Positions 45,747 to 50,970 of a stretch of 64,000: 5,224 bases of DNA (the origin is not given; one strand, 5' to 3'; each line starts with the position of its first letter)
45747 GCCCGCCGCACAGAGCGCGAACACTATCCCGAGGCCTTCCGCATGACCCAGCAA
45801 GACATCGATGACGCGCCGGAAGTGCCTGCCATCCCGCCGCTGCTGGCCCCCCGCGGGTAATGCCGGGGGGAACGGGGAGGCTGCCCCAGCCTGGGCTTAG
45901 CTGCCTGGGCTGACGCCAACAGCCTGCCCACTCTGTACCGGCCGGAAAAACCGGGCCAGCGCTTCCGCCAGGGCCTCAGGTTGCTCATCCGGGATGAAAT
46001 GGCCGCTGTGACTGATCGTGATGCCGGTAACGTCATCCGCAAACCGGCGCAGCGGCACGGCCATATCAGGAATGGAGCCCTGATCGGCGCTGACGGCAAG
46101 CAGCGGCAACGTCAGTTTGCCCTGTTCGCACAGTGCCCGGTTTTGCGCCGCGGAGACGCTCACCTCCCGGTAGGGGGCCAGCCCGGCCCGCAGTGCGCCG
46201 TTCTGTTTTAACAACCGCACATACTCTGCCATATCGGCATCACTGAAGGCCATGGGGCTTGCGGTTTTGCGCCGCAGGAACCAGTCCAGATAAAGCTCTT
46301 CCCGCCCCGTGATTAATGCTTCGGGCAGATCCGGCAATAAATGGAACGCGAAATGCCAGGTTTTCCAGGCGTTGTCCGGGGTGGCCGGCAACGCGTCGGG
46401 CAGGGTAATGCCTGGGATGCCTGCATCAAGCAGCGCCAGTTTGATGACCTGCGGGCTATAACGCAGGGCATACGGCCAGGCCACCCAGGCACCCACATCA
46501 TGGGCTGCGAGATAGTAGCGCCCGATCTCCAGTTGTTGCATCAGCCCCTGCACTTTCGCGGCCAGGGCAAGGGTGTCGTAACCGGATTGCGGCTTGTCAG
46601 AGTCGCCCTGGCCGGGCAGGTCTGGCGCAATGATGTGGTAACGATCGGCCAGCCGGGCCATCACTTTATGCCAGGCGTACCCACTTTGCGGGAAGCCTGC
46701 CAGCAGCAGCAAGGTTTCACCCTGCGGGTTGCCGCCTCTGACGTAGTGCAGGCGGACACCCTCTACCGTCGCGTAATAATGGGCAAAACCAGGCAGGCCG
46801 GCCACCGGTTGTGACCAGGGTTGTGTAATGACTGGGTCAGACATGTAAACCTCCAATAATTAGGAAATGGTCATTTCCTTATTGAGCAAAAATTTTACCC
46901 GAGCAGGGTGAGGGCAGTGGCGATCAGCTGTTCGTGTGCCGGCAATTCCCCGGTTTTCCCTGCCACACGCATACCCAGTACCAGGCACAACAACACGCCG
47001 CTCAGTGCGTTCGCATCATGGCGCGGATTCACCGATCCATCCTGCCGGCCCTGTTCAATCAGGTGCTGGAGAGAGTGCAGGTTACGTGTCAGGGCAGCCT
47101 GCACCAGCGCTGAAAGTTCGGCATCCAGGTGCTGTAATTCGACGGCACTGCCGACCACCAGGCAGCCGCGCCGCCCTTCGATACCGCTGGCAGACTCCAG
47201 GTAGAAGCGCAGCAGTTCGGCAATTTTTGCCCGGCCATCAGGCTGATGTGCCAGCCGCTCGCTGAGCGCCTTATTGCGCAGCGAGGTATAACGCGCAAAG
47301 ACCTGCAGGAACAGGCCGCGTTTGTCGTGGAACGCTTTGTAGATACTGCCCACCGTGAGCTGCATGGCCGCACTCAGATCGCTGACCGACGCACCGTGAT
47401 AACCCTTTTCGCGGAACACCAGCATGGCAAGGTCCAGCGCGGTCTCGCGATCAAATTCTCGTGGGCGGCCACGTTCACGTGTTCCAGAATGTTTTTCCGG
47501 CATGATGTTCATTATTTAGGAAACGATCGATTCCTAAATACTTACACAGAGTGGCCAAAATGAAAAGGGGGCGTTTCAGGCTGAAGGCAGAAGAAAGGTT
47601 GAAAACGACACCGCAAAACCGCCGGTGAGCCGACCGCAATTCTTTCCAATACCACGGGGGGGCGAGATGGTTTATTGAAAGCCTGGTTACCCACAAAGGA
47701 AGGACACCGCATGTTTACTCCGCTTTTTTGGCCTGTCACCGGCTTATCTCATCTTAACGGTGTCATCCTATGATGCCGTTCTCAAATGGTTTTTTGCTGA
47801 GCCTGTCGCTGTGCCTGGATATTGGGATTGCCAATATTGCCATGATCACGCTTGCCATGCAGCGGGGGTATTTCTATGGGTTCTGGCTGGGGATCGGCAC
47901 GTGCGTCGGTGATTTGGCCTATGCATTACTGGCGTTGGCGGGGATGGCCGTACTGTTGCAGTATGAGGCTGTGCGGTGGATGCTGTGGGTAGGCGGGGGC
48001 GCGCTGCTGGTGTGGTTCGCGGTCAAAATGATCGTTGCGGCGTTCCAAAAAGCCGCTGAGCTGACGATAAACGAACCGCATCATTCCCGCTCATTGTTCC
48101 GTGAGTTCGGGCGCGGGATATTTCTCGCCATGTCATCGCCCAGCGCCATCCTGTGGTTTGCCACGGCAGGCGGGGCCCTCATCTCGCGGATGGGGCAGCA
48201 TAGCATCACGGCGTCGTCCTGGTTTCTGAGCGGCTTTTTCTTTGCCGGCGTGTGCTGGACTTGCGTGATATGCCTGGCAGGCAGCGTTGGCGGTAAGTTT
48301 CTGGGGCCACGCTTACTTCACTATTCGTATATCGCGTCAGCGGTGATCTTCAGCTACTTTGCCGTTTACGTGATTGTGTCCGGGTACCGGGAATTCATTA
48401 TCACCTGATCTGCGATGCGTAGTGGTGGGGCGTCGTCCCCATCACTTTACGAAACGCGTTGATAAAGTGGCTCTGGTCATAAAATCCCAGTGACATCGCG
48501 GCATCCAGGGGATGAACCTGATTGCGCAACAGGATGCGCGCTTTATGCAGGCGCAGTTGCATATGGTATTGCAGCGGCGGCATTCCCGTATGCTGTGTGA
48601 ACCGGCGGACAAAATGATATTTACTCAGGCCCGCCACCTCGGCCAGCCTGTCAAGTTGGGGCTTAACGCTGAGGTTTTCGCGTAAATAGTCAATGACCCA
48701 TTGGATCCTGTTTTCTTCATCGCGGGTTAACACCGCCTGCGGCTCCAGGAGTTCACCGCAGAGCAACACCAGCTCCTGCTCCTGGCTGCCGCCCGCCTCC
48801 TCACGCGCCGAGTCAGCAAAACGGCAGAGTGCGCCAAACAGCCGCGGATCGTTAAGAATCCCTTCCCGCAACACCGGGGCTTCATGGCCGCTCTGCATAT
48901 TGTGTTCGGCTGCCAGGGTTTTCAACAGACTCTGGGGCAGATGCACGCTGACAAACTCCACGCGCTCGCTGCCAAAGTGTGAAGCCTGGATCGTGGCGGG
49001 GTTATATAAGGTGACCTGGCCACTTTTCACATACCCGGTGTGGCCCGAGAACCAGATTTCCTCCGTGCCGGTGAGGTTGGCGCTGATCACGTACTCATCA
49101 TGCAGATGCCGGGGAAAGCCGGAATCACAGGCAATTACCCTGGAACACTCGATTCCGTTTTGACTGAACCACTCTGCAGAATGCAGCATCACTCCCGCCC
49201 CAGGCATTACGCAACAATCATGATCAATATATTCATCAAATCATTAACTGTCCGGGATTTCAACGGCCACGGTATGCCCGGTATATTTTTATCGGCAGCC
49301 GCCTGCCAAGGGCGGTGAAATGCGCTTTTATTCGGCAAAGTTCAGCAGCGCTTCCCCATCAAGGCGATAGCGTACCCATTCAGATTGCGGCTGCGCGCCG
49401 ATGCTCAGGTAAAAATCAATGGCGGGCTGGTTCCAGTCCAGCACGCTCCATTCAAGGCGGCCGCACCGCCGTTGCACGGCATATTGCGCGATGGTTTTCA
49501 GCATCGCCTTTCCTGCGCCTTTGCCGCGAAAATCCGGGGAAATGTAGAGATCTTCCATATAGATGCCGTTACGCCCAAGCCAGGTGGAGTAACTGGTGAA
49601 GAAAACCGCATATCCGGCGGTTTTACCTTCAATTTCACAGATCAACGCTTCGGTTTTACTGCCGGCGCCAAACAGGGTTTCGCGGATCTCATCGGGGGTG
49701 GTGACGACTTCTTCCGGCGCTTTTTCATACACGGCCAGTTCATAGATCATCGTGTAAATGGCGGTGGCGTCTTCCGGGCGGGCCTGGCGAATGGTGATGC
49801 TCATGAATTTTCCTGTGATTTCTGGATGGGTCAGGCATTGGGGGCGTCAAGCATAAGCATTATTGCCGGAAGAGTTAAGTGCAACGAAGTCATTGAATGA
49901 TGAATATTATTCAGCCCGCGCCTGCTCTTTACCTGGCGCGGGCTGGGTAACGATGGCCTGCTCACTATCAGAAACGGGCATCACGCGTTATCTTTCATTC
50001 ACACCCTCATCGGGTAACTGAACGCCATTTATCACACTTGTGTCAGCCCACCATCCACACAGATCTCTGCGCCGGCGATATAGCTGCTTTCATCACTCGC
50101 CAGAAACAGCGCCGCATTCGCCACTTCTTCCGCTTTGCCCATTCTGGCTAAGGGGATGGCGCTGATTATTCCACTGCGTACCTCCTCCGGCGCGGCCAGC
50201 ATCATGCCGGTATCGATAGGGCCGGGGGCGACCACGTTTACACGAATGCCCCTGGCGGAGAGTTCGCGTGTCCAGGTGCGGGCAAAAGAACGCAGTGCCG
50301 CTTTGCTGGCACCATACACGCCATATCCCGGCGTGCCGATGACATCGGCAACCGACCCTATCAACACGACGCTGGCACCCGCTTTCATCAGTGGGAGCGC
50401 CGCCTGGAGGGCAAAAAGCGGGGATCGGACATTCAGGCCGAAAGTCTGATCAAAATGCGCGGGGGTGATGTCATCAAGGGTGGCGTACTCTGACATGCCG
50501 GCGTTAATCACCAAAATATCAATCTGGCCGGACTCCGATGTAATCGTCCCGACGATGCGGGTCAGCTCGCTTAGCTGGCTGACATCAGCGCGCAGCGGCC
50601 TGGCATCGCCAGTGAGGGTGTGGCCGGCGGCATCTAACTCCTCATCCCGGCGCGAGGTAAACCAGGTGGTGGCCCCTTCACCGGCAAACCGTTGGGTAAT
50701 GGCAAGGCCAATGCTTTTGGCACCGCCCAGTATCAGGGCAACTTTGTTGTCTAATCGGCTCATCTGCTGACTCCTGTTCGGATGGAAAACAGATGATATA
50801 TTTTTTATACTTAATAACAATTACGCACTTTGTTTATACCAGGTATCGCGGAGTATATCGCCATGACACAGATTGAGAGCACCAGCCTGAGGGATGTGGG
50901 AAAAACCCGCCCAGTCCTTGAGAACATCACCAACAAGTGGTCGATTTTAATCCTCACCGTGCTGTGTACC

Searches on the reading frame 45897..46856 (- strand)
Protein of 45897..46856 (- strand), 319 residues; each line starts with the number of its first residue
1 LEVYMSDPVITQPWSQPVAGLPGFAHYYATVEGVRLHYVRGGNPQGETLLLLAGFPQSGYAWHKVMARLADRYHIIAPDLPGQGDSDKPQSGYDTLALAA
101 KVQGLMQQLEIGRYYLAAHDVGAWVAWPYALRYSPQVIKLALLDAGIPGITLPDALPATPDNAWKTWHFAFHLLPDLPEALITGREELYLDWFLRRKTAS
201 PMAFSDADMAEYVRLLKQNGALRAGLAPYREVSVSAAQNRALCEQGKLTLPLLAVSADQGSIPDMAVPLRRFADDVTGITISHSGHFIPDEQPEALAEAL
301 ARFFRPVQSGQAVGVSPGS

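Call 72: search_protein_families(library=pfam, proteins=[window:45897-46856:-])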
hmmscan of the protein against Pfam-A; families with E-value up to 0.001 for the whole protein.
window:45897-46856:- (319 aa): 2 families
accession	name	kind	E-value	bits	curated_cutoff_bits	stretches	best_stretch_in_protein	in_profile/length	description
PF00561.26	Abhydrolase_1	-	8.3e-21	75.2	25.8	1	48-291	2-243/245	alpha/beta hydrolase fold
PF12697.13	Abhydrolase_6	-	2.1e-20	74.7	26.3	1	49-299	1-217/217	Alpha/beta hydrolase family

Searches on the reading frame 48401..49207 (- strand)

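Call 72: search_protein_families(library=pfam, proteins=[window:48401-49207:-])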
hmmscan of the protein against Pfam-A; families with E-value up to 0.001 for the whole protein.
window:48401-49207:- (268 aa): 4 families
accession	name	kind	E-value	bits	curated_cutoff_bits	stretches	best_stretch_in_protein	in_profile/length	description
PF12833.13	HTH_18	-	2e-21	76.5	33.6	1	188-264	1-78/80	Helix-turn-helix domain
PF00165.29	HTH_AraC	-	4.8e-14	52.5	26.6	2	235-263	13-40/42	Bacterial regulatory helix-turn-helix proteins, AraC family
PF02311.25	AraC_binding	-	2.2e-09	37.6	21.1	1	18-131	3-116/135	AraC-like ligand binding domain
PF14525.12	AraC_binding_2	-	0.00038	20.6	27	1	32-145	49-154/173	AraC-binding-like domain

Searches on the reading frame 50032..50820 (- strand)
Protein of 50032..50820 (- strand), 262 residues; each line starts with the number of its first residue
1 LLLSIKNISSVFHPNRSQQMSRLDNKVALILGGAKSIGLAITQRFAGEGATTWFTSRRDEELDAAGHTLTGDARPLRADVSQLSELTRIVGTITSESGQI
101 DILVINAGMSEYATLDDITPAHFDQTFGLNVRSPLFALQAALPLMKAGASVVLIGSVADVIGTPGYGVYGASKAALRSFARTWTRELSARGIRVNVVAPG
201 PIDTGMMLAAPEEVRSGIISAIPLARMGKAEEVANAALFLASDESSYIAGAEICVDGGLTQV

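Call 3: search_protein_families(library=pfam, proteins=[window:50032-50820:-])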
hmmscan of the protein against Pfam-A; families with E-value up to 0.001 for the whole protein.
window:50032-50820:- (262 aa): 4 families
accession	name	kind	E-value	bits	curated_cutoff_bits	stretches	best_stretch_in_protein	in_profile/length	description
PF13561.12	adh_short_C2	-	9.6e-63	212.3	27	1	34-260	3-236/236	Enoyl-(Acyl carrier protein) reductase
PF00106.31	adh_short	-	9.6e-45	152.9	26.6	1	26-209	1-189/195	short chain dehydrogenase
PF08659.16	KR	-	5.2e-13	49.7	22.6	1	28-189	3-170/180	KR domain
PF23441.1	SDR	-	3.9e-06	26.9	27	1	22-259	4-255/258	SDR-like rossmann domain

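Call 4: search_protein_families(library=ncbifam, proteins=[window:50032-50820:-])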
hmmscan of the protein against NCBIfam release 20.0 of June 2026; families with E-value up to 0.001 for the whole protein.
window:50032-50820:- (262 aa): 233 families (the best 25 are shown)
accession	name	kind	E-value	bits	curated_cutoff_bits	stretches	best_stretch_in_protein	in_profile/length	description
NF005075.0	PRK06500.1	equivalog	2.1e-71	240.2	336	1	20-261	1-248/249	SDR family oxidoreductase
NF005559.1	PRK07231.1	subfamily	1.5e-58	198.3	215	1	22-260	1-248/249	glucose 1-dehydrogenase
NF009468.0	PRK12826.1-4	equivalog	1.4e-56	192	318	1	20-259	2-247/256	SDR family oxidoreductase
TIGR01830.1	3oxo_ACP_reduc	equivalog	1.8e-52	178.5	297.75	1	28-259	1-238/239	3-oxoacyl-[acyl-carrier-protein] reductase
NF004198.0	PRK05653.1-3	equivalog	5.5e-52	176.7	296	1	20-259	2-246/248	3-oxoacyl-ACP reductase FabG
NF005067.0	PRK06484.1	equivalog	2.5e-51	174.8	713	1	22-260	271-512/524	short chain dehydrogenase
NF009466.0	PRK12826.1-2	subfamily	2.6e-51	174.5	222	1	24-260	2-245/248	3-oxoacyl-ACP reductase FabG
NF052558.1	MBtsdlDhBudC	equivalog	1.2e-50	172.4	270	1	24-260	2-242/250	meso-2,3-butanediol dehydrogenase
NF005893.0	PRK07856.1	equivalog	8.4e-50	169.4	255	1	20-258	4-240/255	SDR family oxidoreductase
NF004202.0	PRK05653.2-2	equivalog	1.3e-48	165.9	333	1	21-258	3-246/259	3-oxoacyl-ACP reductase FabG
NF004197.0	PRK05653.1-1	equivalog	2.6e-48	164.9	332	1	22-260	4-247/249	3-oxoacyl-ACP reductase FabG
NF004791.0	PRK06138.1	equivalog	2.9e-48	164.4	312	1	22-260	2-250/252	SDR family oxidoreductase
NF047420.2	EF_P_mod_YmfI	equivalog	7.6e-46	156.7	238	1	28-259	2-235/236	elongation factor P 5-aminopentanone reductase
NF004818.0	PRK06172.1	equivalog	1.1e-45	155.9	336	1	20-260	2-251/253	SDR family oxidoreductase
NF006693.0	PRK09242.1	equivalog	1.1e-44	152.6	328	1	18-260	3-254/258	SDR family oxidoreductase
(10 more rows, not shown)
